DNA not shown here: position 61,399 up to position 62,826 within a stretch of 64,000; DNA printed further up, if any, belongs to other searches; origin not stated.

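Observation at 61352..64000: Low-GC insertion carrying an SPPY-type DNA methyltransferase convergent with an Upf1/DNA2-like SF1B helicase, continuing off the window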

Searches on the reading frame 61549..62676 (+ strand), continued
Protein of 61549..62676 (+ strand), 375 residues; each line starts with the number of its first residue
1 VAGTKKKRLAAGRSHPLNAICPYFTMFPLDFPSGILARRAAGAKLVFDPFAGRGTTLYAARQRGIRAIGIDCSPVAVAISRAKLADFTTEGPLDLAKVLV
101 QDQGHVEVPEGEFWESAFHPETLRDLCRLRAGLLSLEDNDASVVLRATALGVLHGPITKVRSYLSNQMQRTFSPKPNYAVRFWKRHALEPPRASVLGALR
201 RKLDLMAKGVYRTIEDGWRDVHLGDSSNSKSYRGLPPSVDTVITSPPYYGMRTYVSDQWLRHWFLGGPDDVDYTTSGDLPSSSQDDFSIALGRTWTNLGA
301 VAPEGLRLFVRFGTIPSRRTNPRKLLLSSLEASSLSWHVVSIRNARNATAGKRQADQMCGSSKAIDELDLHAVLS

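Call 17: search_protein_families(library=padloc, proteins=[L003:11057-15643:-, L003:16041-16271:-, L003:16261-16851:-, L003:16920-17120:-, L003:17164-18588:-], max_evalue=0.01)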
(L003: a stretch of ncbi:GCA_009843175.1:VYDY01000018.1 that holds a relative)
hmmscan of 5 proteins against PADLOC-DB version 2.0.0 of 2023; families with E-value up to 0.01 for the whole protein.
L003:11057-15643:- (1528 aa): 12 families
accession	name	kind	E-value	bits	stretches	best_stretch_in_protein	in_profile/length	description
PDLC02895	DpdJ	-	7.5e-33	110.6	1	1017-1497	41-477/2112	DpdJ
PDLC03924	MkoC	-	7e-23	78.7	3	1380-1477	855-947/1136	-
PDLC03921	MkoA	-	9.7e-23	77.8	3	1383-1471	1480-1564/1607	-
PDLC03920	MkoA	-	1.9e-20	70.8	2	1184-1473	790-1075/1112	-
PDLC05009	PDC-S37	-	7.2e-16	55.2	2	1188-1228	938-975/1550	-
PDLC05065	PDC-S68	-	3.9e-08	29.5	1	1183-1236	699-752/1221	-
PDLC01734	typeIV_RecD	-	1.4e-06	24.8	0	1188-1276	435-513/763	RecD_0_IVD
PDLC05066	PDC-S68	-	2.7e-05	20.4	0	1186-1232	676-724/1202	-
PDLC01148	RecD_like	-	3.1e-05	20.5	0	1188-1232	404-448/719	RecD/Tra ATPase fused to N-terminal HHH domain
PDLC02194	Hhe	-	0.00072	14.8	1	1184-1230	1377-1420/1911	-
PDLC05064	PDC-S68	-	0.0037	13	0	1183-1234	774-829/1273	-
PDLC04140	mad8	-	0.0058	14.2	0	1038-1066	28-61/314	mads_8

L003:16041-16271:- (76 aa): 0 families

L003:16261-16851:- (196 aa): 0 families

L003:16920-17120:- (66 aa): 0 families

L003:17164-18588:- (474 aa): 77 families (the best 25 are shown)
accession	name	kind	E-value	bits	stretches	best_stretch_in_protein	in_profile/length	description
PDLC03339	MTase_II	-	7.9e-69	230.3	2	106-307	59-270/399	Type II methyltransferase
PDLC03300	MTase_II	-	5.8e-48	161.5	2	106-314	85-282/302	Type II methyltransferase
PDLC03354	MTase_II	-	2.5e-43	146.6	2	216-310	297-384/425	Type II methyltransferase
PDLC03299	MTase_II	-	4.2e-41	139.4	1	106-298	61-247/296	Type II methyltransferase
PDLC03371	MTase_II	-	5.3e-38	129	1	12-297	11-241/260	Type II methyltransferase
PDLC03633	MTase_III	-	3.6e-35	119.7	1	103-309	147-354/616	Type III methyltransferase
PDLC03636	MTase_III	-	3.1e-30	103.5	2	107-187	96-177/575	Type III methyltransferase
PDLC03320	MTase_II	-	1.7e-29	100.9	1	107-307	79-273/289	Type II methyltransferase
PDLC03238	MTase_II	-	5.2e-29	99.5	2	105-300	169-357/428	Type II methyltransferase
PDLC03216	MTase_II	-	6.3e-29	99.1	2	228-304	170-251/364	Type II methyltransferase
PDLC03738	oMTase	-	4.1e-28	96.1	3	247-297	204-254/376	orphan methyltransferase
PDLC03635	MTase_III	-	2.4e-27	93.9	2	106-198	267-367/708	Type III methyltransferase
PDLC03644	MTase_III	-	4.7e-24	83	2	107-209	109-211/542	Type III methyltransferase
PDLC03265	MTase_II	-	5.4e-24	83.2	2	226-301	249-321/333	Type II methyltransferase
PDLC03230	MTase_II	-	6.8e-24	82.8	1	106-296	78-270/360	Type II methyltransferase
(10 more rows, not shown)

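Call 18: search_solved_structures(query=L003:11057-15643:-, max_evalue=1, show_alignments=0)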
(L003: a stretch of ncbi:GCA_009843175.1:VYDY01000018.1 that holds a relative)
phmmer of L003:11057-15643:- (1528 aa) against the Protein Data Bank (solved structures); distinct sequences matched with E-value up to 1: 28.
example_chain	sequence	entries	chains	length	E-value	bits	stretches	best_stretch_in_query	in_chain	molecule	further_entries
5eaw_A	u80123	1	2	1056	4.4e-16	60.3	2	1185-1472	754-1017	DNA replication ATP-dependent helicase/nuclease DNA2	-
5eax_A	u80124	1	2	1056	4.4e-16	60.3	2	1185-1472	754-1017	DNA replication ATP-dependent helicase/nuclease DNA2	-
5ean_A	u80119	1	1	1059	4.5e-16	60.3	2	1185-1472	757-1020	DNA replication ATP-dependent helicase/nuclease DNA2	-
4b3f_X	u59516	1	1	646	3.5e-14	54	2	1020-1309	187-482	DNA-BINDING PROTEIN SMUBP-2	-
4b3g_A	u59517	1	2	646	3.5e-14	54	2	1020-1309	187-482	DNA-BINDING PROTEIN SMUBP-2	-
8rd3_A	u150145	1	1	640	4e-12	47.1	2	1022-1269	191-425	ATP-dependent helicase NAM7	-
2xzo_A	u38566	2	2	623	8.5e-12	46.1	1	1016-1284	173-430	REGULATOR OF NONSENSE TRANSCRIPTS 1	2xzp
2gjk_A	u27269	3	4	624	8.6e-12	46.1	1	1016-1284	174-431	Regulator of nonsense transcripts 1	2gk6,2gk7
6ej5_A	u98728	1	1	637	9.4e-12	45.9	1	1016-1284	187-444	Regulator of nonsense transcripts 1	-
2xzl_A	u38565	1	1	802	9.5e-12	45.9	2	1022-1269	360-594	ATP-DEPENDENT HELICASE NAM7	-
9qdq_A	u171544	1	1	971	1.9e-11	44.9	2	1022-1269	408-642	ATP-dependent helicase NAM7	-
9qwn_A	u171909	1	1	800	2.2e-11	44.7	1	1016-1284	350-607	Isoform 2 of Regulator of nonsense transcripts 1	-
2wjv_A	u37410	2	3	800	2.3e-11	44.7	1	1016-1284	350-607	REGULATOR OF NONSENSE TRANSCRIPTS 1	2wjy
5mzn_A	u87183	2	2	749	4.9e-07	30.3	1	1376-1468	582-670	Helicase SEN1,Helicase SEN1 | Helicase SEN1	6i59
8ftm_A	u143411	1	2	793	1.5e-06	28.7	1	1385-1468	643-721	5'-3' RNA helicase-like protein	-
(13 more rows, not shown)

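Call 19: search_protein_families(library=ncbifam, proteins=[L003:11057-15643:-, L003:16041-16271:-, L003:16261-16851:-, L003:16920-17120:-, L003:17164-18588:-], max_evalue=0.1)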
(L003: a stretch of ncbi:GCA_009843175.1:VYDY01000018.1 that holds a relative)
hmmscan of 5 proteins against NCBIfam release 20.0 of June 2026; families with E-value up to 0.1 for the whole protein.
L003:11057-15643:- (1528 aa): 9 families
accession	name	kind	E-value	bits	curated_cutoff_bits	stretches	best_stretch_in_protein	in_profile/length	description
NF040671.1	PLuB_AAA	exception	3.1e-30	104.4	999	1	1021-1485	814-1243/1256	PLuB system helicase-like protein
TIGR00376.1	TIGR00376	hypoth_equivalog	2.8e-28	98.8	348.9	3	1184-1296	360-464/639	IGHMBP2 family helicase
NF058533.1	antiphage_ProA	equivalog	3.5e-14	51.2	1500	2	1185-1228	1301-1341/1903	anti-phage protein ProA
TIGR01448.2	helicase_RecD2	equivalog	2.3e-13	49.2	500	2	1020-1085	314-371/713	SF1B family DNA helicase RecD2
TIGR01447.1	recD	equivalog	1e-10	40.9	310.15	2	1027-1085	153-208/597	exodeoxyribonuclease V subunit alpha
NF042953.1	Hhe_antiphage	equivalog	1.2e-05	22.9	2000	1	1188-1228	1282-1319/1797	DUF4011 domain-containing anti-phage protein Hhe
TIGR03689.1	pup_AAA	equivalog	0.0034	16.2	504.75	1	1041-1089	220-270/512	proteasome ATPase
NF008127.0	PRK10875.1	equivalog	0.0042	15.7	671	1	1030-1067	164-201/619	exodeoxyribonuclease V subunit alpha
TIGR02928.1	TIGR02928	subfamily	0.034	13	181.3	1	1041-1097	44-99/366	orc1/cdc6 family replication initiation protein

L003:16041-16271:- (76 aa): 0 families

L003:16261-16851:- (196 aa): 0 families

L003:16920-17120:- (66 aa): 1 family
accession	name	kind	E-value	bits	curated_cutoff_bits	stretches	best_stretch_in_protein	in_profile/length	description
NF002141.0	PRK00977.1-5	equivalog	0.095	12.6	92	1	11-54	11-57/93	exodeoxyribonuclease VII small subunit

L003:17164-18588:- (474 aa): 8 families
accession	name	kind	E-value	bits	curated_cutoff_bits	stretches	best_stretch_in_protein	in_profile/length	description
NF008572.0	PRK11524.1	equivalog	3.7e-31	108.3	292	2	106-297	60-245/294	adenine-specific DNA-methyltransferase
NF050803.1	DnaMtaseCcrMCaul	equivalog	2.8e-27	95.5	830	2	106-307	63-246/350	adenine-specific DNA-methyltransferase CcrM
NF010253.0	PRK13699.1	subfamily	7e-11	42.2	244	1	246-296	143-193/226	DNA methyltransferase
TIGR01177.1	TIGR01177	hypoth_equivalog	0.0011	18.4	316.55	1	264-297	180-213/330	TIGR01177 family methyltransferase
NF045667.1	MTase_DVU1556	equivalog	0.0035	16.8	155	1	263-301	19-58/213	DVU_1556 family methyltransferase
NF043040.1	corrin_prot_MT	hypoth_equivalog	0.025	14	180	0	257-304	32-79/216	corrinoid protein-associated methyltransferase CpaM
TIGR00095.1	TIGR00095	equivalog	0.026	14.1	117.5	1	28-47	122-140/194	16S rRNA (guanine(966)-N(2))-methyltransferase RsmD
NF047732.1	tRNAMtaseTrm5bMeth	equivalog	0.033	13.2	500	1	252-316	183-251/337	tRNA (guanine(37)-N1)-methyltransferase Trm5b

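Call 20: find_homologous_proteins(query=L003:12584-15643:-, max_evalue=0.001)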
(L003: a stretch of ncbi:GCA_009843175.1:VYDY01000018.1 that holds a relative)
Query L003:12584-15643:- (1020 aa): 37 proteins with E <= 0.001 among 8000 candidates.
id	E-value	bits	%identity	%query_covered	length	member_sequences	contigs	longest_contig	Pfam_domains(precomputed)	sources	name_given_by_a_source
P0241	0.0e+0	2312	100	100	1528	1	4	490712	PF13087.13,PF13086.13,PF13604.13,PF13245.13,PF13401.13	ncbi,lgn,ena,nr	ncbi:MAG: AAA family ATPase [Holophagales bacterium]|nr:AAA family ATPase [Holophagales bacterium] M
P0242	0.0e+0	1410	67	91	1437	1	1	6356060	PF13087.13,PF13086.13,PF13604.13,PF13245.13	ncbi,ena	-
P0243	0.0e+0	1317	63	90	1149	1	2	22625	PF13086.13,PF13604.13,PF13245.13,PF13401.13,PF00580.28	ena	-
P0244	0.0e+0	1302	62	91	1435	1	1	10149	PF13087.13,PF13086.13,PF13604.13,PF13245.13,PF13401.13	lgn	-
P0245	0.0e+0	1275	61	91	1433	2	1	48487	PF13086.13,PF13604.13,PF13245.13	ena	-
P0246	0.0e+0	1273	61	91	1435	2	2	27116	PF13087.13,PF13086.13,PF13604.13,PF13245.13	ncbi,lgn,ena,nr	ncbi:MAG: AAA domain-containing protein [Immundisolibacterales bacterium]|nr:AAA domain-containing p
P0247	0.0e+0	1243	60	90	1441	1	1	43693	PF13087.13,PF13086.13,PF13604.13,PF13245.13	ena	-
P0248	0.0e+0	1239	59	91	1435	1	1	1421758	PF13087.13,PF13086.13,PF13604.13,PF13245.13,PF00580.28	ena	-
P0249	0.0e+0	1194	58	91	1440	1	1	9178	PF13087.13,PF13086.13,PF13604.13,PF13245.13,PF13401.13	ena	-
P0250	0.0e+0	1181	57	91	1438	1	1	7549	PF13087.13,PF13086.13,PF13604.13,PF13245.13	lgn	-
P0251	0.0e+0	1177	56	92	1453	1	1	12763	PF13087.13,PF13086.13,PF13604.13,PF13245.13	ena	-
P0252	0.0e+0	1176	56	92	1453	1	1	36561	PF13087.13,PF13086.13,PF13604.13,PF13245.13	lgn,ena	-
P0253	0.0e+0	1174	57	90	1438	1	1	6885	PF13087.13,PF13086.13,PF13604.13,PF13245.13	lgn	-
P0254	0.0e+0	1153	56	91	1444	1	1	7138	PF13087.13,PF13086.13,PF13604.13,PF13245.13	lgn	-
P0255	0.0e+0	1141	56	92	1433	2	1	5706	PF13087.13,PF13086.13,PF13604.13,PF13245.13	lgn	-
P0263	0.0e+0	1016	51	91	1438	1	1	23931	PF13087.13,PF13086.13,PF13604.13,PF13245.13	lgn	-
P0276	8.2e-144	499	34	91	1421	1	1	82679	PF13087.13,PF13086.13,PF13604.13,PF13245.13,PF13401.13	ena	-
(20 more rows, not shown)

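Call 25: find_encoding_contigs(protein=P0242, flank=10000, max_places=2)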
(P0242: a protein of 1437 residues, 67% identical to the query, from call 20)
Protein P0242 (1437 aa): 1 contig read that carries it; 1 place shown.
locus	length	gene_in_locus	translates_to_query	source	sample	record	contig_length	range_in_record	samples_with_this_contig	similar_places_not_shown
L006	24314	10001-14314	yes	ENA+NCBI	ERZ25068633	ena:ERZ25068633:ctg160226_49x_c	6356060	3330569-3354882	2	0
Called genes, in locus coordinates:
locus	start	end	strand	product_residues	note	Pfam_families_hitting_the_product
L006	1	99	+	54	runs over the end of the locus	-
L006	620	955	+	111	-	PF15731:MqsA_antitoxin (weak), PF13560:HTH_31, PF01381:HTH_3 (weak)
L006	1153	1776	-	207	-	PF19570:DUF6088, PF13338:AbiEi_4 (weak)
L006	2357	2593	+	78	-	PF05509:TraY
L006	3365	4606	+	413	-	PF02463:SMC_N (faint), PF13175:AAA_15, PF13476:AAA_23, PF13555:AAA_29 (weak), PF13304:AAA_21, PF13175:AAA_15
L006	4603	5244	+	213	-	PF01844:HNH (weak)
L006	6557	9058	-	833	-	PF13628:DUF4142 (weak), PF03713:DUF305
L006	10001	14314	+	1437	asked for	PF13086:AAA_11, PF13245:AAA_19, PF13604:AAA_30 (faint), PF13087:AAA_12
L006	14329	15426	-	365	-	PF01555:N6_N4_Mtase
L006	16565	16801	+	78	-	-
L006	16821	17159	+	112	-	-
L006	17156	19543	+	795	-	-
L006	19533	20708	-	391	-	-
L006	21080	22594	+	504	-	PF01844:HNH (weak)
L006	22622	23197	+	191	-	-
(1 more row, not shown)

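Call 26: find_encoding_contigs(protein=P0276, flank=10000, max_places=2)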
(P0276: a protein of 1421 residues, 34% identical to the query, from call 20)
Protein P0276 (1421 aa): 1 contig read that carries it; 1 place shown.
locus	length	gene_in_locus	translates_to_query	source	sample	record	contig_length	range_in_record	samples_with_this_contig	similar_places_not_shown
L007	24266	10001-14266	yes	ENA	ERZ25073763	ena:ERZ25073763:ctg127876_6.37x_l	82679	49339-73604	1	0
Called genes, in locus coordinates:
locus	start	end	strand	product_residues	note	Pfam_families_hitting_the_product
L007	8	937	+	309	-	-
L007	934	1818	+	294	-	PF12796:Ank_2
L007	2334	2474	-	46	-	-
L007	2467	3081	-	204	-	PF00239:Resolvase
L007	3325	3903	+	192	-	-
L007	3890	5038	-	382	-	-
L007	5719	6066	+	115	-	-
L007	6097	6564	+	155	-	-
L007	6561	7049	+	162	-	-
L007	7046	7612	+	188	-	-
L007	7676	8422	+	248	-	-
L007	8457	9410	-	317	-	-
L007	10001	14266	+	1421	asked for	PF13401:AAA_22 (faint), PF13086:AAA_11, PF13245:AAA_19, PF13604:AAA_30 (faint), PF13087:AAA_12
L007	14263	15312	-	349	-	PF01555:N6_N4_Mtase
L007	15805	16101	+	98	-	-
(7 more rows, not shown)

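Call 28: find_related_loci(query=A2, collection=genome_contigs, flank=10000)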
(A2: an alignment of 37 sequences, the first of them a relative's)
Query A2 (934 aa) in genome_contigs; peptide patterns used: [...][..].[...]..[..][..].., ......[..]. (x = any residue, [..] = any of these).
97 stretches matched a pattern; 81 encode a relative of the query (tblastn E <= 1e-3); the best 80 are kept; 75 distinct loci.
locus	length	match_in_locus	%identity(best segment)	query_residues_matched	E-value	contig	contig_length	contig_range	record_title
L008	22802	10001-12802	67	1-932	0e+0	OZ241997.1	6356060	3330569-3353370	MAG: Bryobacterales bacterium isolate 61e22654-925f-4c0e-9a13-8c6bb068ee38 genome assembly, chromosome: 1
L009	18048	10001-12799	61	1-933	0e+0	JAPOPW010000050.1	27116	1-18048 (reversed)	MAG: Immundisolibacterales bacterium isolate APA_bin_69 c_000000100425, whole genome shotgun sequence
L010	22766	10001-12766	51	1-917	0e+0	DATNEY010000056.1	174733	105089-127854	MAG TPA_asm: Vicinamibacterales bacterium isolate SMAG_U11280 k141_1403615, whole genome shotgun sequence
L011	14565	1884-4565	37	3-913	2e-176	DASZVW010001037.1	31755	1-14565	MAG TPA_asm: Polyangia bacterium isolate SMAG_U6141 k141_129613, whole genome shotgun sequence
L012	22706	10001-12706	35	2-910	7e-175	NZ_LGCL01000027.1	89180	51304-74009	Ornatilinea apprima strain P3M-1 contig_16, whole genome shotgun sequence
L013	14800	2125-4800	36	2-913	3e-170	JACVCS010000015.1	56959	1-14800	MAG: Phycisphaerales bacterium isolate Desfum bin_9_GBBB08 NODE_61_length_56959_cov_11.421470, whole genome shotgun sequ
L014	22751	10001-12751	35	2-934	3e-169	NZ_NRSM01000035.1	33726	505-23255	Ectothiorhodospira shaposhnikovii strain DSM 243 scaffold0035, whole genome shotgun sequence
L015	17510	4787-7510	35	2-928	7e-167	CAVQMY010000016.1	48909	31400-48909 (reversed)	MAG: uncultured Verrucomicrobiae bacterium isolate MFD00082.bin.2.52 genome assembly, contig: contig_16503, whole genome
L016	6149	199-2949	36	2-934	3e-168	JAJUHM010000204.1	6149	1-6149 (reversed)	MAG: Aquabacterium olei isolate bin64 k141_164104_length_6149_cov_19.4800, whole genome shotgun sequence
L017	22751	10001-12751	35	2-934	4e-165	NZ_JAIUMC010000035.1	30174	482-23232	MAG: Natronospirillum sp. isolate PBR18_bin05A bin05A.contig0034, whole genome shotgun sequence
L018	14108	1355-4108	33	2-934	5e-165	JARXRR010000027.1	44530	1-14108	Chromatiaceae bacterium AAb-1 NODE_62_length_44432_cov_62.576454, whole genome shotgun sequence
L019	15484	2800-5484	35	2-913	3e-164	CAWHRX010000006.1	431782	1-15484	MAG: uncultured Acidobacteriota bacterium isolate MFD05580.bin.1.127 genome assembly, contig: contig_35868, whole genome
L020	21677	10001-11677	50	325-887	1e-163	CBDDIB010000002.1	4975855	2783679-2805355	MAG: Alphaproteobacteria bacterium isolate 7448a1ac-87b9-4237-a118-df8c98a982b6 genome assembly, contig: contig_2, whole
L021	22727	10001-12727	34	2-928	3e-163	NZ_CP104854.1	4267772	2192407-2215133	Maridesulfovibrio sp. FT414 chromosome, complete genome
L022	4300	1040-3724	36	2-913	1e-167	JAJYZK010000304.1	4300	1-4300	MAG: Acidobacteria bacterium isolate FK5.bin17 NODE_37070_length_4300_cov_0.544213, whole genome shotgun sequence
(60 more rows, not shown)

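Call 29: predict_structure(alignment_id=A2)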
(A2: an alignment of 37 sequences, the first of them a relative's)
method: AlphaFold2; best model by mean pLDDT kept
length: 934 residues; sequences in the alignment: 37
mean_pLDDT: 86.6   pTM: 0.82
mean pLDDT of the five models: 86.6, 85.6, 84.2, 83.5, 79.9
residues with pLDDT >= 90: 495; 70-90: 351; 50-70: 75; < 50: 13
segments of 3 or more residues with pLDDT < 50: 541-551
pLDDT, mean of each block of 10 residues (from residue 1): 89 88 92 89 82 91 93 88 92 87 95 93 95 95 93 94 92 93 89 96 94 96 88 94 95 93 94 96 92 74 83 90 93 93 96 96 92 91 95 83 90 91 94 86 75 93 91 90 87 88 91 84 63 66 42 70 92 93 91 84 84 90 80 84 94 95 91 76 71 75 73 83 91 88 94 89 89 86 89 89 94 94 90 92 85 82 86 77 60 74 79 62 68 60
secondary structure, 60 per line:
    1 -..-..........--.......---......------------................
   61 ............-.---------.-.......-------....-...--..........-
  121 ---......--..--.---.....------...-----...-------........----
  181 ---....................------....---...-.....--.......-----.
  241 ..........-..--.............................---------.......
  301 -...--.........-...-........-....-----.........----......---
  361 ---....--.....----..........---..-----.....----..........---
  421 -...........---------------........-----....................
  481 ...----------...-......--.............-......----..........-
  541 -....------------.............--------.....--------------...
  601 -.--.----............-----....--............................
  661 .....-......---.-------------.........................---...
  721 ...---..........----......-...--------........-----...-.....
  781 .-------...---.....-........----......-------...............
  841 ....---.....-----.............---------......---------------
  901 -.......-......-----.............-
elements in order (helices of 4 or more, strands of 3 or more residues): H5-14 H17-23 H27-32 H45-70 H88-92 E100-103 E105-107 H110-119 H124-129 E140-144 E151-153 E159-161 E169-176 H184-203 E210-213 E217-219 H221-225 H228-234 H240-250 H256-284 H294-300 H307-315 H321-328 H339-347 H353-357 H364-367 H370-374 H379-388 E399-403 E408-417 E422-432 E448-455 H461-483 E498-503 H506-518 H520-525 H530-539 H542-545 E558-560 H561-568 H579-583 H610-621 E627-630 E633-636 H637-665 E670-672 H690-714 H718-723 E727-736 E741-746 E759-766 H777-781 H796-799 E801-808 E813-818 H826-844 E848-852 H858-870 H880-885 H902-908 H910-915 H921-933

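Call 60: search_protein_families(library=pfam, proteins=[L019:1550-2626:-, L019:7114-7965:-, L019:7955-8668:-, L019:8679-9770:-], max_evalue=0.01)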
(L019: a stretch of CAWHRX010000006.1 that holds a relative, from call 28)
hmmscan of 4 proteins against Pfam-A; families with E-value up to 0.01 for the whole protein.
L019:1550-2626:- (358 aa): 2 families
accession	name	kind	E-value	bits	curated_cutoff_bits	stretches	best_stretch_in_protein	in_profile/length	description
PF19587.5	DUF6094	-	4.2e-31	108.4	22.8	1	18-238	127-342/344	Uncharacterised methyltransferase family (DUF6094)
PF08241.18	Methyltransf_11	-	0.0056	17.7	21.2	0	53-150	1-95/95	Methyltransferase domain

L019:7114-7965:- (283 aa): 1 family
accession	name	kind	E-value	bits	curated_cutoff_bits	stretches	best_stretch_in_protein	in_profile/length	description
PF00899.27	ThiF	-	2.2e-13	50.3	28.1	1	20-162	19-149/238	ThiF family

L019:7955-8668:- (237 aa): 1 family
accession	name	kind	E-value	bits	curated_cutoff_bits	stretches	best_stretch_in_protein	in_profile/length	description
PF14460.11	Prok-E2_D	-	7.6e-32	110.8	25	1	67-221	15-169/171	Prokaryotic E2 family D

L019:8679-9770:- (363 aa): 0 families
